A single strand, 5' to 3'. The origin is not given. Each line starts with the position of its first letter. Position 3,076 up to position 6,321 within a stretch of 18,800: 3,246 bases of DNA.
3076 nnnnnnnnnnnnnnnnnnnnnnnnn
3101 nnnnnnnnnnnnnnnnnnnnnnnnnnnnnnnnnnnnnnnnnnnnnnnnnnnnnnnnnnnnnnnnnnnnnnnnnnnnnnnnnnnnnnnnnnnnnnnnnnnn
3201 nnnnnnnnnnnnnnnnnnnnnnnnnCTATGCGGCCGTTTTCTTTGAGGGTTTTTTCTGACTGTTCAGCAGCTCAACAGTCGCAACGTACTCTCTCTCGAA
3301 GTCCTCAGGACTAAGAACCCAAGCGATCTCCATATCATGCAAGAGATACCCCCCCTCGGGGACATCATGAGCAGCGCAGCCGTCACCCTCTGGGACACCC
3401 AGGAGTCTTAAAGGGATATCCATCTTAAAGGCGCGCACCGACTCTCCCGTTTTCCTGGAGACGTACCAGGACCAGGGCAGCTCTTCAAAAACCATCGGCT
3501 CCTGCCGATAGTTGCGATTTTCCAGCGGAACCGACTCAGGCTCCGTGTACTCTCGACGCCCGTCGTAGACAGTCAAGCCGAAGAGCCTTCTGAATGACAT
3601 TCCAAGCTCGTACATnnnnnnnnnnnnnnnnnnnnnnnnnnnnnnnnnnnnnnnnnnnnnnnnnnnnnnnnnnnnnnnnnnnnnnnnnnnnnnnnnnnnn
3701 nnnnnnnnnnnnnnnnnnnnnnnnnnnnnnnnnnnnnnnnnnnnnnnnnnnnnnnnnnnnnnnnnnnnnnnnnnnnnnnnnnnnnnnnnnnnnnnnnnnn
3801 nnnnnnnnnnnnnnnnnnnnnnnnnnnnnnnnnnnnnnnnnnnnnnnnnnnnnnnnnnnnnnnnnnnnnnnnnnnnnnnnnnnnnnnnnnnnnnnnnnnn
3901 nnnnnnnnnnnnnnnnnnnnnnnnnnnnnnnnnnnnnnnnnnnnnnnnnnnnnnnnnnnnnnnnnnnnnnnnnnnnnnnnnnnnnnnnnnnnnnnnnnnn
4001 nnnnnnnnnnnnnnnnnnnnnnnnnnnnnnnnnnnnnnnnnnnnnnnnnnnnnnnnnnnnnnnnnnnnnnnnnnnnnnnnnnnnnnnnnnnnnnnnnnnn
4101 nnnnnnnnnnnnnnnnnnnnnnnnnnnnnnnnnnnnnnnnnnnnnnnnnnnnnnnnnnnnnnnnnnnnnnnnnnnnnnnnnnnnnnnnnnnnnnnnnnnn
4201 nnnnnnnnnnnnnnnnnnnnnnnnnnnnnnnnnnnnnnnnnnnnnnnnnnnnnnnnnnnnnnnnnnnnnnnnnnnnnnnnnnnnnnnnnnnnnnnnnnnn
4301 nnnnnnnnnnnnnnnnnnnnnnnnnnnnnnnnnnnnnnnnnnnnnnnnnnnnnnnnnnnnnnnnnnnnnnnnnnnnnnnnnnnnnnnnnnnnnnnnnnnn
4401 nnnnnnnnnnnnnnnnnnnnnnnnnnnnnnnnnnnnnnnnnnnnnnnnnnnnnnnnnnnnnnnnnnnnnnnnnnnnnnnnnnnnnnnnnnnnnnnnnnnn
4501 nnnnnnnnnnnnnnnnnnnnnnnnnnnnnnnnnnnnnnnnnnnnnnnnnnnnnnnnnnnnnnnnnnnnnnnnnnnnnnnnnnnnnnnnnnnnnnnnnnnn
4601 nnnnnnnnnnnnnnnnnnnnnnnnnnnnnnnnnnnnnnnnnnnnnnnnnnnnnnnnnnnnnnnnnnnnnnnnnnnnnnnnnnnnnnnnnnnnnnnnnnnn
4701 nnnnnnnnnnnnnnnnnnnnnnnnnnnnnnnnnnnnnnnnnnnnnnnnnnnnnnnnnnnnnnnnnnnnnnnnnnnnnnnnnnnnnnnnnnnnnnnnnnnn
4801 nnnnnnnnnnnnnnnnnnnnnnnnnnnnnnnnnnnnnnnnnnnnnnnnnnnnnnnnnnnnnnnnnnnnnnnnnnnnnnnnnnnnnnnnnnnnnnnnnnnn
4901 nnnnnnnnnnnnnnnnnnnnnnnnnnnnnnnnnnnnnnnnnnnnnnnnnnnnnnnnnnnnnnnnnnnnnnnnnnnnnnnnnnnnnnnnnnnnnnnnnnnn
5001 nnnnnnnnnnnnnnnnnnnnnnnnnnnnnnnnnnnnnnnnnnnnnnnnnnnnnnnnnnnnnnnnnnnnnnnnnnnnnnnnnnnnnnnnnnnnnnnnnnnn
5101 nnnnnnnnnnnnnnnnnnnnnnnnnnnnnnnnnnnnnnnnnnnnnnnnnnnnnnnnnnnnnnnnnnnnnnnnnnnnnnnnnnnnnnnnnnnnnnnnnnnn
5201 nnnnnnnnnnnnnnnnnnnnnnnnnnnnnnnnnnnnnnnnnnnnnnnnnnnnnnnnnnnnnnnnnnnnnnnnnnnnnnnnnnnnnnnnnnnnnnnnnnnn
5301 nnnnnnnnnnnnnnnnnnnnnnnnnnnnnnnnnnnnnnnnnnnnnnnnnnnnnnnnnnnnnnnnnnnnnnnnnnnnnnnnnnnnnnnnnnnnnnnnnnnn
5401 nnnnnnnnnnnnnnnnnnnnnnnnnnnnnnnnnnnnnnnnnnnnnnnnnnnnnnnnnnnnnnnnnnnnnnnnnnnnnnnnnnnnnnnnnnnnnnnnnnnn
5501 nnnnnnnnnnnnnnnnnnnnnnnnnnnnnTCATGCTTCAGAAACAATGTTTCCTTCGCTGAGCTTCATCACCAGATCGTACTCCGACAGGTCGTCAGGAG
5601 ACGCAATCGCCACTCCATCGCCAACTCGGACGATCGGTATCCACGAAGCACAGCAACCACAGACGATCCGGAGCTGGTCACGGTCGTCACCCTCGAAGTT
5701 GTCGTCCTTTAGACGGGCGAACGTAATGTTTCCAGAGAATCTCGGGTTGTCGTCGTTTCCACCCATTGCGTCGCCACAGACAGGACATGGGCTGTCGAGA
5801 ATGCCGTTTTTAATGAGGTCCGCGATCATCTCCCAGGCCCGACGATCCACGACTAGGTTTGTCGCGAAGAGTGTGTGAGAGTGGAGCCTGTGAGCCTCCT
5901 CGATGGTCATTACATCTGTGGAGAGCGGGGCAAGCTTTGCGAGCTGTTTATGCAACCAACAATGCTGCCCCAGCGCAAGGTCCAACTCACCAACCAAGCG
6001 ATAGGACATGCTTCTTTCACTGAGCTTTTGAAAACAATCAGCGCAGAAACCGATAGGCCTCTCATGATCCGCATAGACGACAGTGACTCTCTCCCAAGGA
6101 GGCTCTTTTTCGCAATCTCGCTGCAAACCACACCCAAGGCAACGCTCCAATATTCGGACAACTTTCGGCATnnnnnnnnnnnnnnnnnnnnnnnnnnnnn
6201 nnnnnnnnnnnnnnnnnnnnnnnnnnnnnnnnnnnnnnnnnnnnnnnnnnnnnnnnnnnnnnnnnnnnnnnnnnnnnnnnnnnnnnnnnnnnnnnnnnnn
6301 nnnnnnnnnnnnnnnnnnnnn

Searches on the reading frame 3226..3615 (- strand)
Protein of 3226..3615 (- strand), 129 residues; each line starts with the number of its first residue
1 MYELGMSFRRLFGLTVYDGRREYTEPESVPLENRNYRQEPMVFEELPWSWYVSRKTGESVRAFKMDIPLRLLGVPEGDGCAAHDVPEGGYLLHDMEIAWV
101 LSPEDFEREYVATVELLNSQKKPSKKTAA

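Call 7: search_protein_families(library=pfam, proteins=[window:3226-3615:-], max_evalue=0.01)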
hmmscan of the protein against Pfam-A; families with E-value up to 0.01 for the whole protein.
window:3226-3615:- (129 aa): 0 families

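Call 13: find_encoding_contigs(protein=window:3229-3615:-, flank=10000)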
Protein window:3229-3615:- (129 aa): 5 contigs read that carry it; 2 places shown.
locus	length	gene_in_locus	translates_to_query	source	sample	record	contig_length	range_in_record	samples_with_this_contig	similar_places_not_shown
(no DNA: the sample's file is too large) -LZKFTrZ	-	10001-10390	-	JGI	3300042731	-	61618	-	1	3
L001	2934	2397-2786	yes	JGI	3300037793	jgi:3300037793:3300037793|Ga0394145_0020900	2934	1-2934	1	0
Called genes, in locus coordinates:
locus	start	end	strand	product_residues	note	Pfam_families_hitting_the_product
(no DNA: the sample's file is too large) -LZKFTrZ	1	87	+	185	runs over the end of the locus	-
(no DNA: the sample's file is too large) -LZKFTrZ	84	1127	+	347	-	PF12961:DUF3850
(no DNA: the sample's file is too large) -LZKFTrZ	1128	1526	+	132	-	-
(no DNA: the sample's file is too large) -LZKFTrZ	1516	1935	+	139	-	-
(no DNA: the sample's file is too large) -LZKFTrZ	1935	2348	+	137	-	-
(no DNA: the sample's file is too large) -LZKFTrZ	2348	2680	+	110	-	-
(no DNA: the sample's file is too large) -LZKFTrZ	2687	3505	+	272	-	PF04055:Radical_SAM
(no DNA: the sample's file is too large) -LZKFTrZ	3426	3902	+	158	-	PF12694:cpYpsA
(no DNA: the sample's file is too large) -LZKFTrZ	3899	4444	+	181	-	-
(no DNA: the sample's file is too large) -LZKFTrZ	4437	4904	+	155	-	-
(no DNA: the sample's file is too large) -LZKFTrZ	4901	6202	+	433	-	-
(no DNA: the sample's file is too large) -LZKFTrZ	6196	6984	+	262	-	PF04055:Radical_SAM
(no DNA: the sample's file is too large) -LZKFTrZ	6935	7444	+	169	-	-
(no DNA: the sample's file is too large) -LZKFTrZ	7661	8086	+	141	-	-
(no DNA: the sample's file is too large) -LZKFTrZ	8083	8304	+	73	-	-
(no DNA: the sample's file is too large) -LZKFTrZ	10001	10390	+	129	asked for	-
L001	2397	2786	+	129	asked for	-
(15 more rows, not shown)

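Call 14: find_related_loci(query=window:3229-3615:-, collection=viral_contigs, flank=6000)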
Query window:3229-3615:- (129 aa) in viral_contigs; peptide patterns used: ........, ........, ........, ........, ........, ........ (x = any residue, [..] = any of these).
12 stretches matched a pattern, but none encodes a relative of the query by tblastn (E <= 1e-3).

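Call 15: find_homologous_proteins(query=window:3229-3615:-)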
Query window:3229-3615:- (129 aa): 3 proteins with E <= 0.001 among 6 candidates.
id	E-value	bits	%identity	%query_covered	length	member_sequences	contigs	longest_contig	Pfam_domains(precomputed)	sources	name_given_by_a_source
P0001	6.0e-79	280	100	96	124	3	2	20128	-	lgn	-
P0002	7.0e-57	209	78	91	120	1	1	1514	-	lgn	-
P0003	9.5e-57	208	74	96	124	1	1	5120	-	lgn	-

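Call 16: find_encoding_contigs(protein=P0003, flank=10000)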
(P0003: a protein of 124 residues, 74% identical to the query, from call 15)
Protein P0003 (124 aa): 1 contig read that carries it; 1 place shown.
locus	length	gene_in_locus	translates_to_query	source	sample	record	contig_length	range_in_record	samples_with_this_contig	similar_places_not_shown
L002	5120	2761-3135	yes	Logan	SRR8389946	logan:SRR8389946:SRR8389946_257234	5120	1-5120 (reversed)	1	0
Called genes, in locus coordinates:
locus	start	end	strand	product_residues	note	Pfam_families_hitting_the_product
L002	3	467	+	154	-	?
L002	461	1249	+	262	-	PF04055:Radical_SAM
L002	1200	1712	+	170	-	-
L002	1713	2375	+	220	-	-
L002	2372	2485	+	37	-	-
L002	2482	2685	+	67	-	-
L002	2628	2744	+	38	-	-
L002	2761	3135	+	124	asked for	-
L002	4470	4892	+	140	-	-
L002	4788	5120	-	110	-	?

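Call 17: find_encoding_contigs(protein=P0002, flank=10000)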
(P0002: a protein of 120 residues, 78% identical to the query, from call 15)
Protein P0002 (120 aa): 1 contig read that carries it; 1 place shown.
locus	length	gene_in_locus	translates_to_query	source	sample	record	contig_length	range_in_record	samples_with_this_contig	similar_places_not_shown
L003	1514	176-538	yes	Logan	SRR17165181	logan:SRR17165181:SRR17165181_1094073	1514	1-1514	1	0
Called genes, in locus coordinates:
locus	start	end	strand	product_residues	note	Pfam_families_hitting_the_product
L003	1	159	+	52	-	?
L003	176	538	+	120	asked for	-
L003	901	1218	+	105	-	-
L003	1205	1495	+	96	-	-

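Call 18: find_encoding_contigs(protein=P0001, flank=10000)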
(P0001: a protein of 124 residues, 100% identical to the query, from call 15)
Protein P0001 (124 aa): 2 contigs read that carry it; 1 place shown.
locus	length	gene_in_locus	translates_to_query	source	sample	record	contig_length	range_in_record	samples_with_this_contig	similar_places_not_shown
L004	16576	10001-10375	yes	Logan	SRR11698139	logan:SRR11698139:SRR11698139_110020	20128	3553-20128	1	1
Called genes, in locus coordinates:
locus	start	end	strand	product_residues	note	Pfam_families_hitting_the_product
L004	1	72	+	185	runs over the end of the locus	-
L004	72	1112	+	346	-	PF12961:DUF3850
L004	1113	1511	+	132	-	-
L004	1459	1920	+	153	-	-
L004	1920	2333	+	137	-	-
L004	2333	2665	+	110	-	-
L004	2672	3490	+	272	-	PF04055:Radical_SAM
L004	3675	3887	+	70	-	-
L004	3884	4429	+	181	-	-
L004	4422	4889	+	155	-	-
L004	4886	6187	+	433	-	-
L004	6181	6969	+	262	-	PF04055:Radical_SAM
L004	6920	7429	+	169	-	-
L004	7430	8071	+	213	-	-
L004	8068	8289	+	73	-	-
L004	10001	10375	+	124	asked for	-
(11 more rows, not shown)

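Call 32: search_protein_families(library=phrogs, proteins=[window:3226-3615:-], max_evalue=10)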
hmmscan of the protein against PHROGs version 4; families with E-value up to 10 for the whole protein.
window:3226-3615:- (129 aa): 0 families

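Call 44: find_homologous_proteins(query=A2, max_evalue=0.01)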
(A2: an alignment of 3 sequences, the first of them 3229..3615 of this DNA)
Query A2 (3 sequences) (129 aa, profile of the alignment): 3 proteins with E <= 0.01 among 119 candidates.
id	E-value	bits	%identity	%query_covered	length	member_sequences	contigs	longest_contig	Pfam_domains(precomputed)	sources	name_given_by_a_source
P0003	5.0e-73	261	74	96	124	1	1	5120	-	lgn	-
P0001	5.7e-73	260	100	96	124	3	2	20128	-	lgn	-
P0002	1.9e-70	252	78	91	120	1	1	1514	-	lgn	-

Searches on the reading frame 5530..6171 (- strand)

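Call 7: search_protein_families(library=pfam, proteins=[window:5530-6171:-], max_evalue=0.01)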
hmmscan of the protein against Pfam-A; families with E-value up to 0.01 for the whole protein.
window:5530-6171:- (213 aa): 0 families

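Call 32: search_protein_families(library=phrogs, proteins=[window:5530-6171:-], max_evalue=10)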
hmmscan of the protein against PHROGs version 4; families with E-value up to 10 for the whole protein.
window:5530-6171:- (213 aa): 4 families
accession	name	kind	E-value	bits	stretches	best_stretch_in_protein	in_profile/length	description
phrog_36989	-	unknown function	0.12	13.6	1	86-137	17-69/104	-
phrog_1567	-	unknown function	0.16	13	1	101-124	19-42/64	-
phrog_5533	-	unknown function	0.22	12.2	1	180-198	3-21/61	-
phrog_14604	-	unknown function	0.23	12.7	1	155-175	4-24/44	-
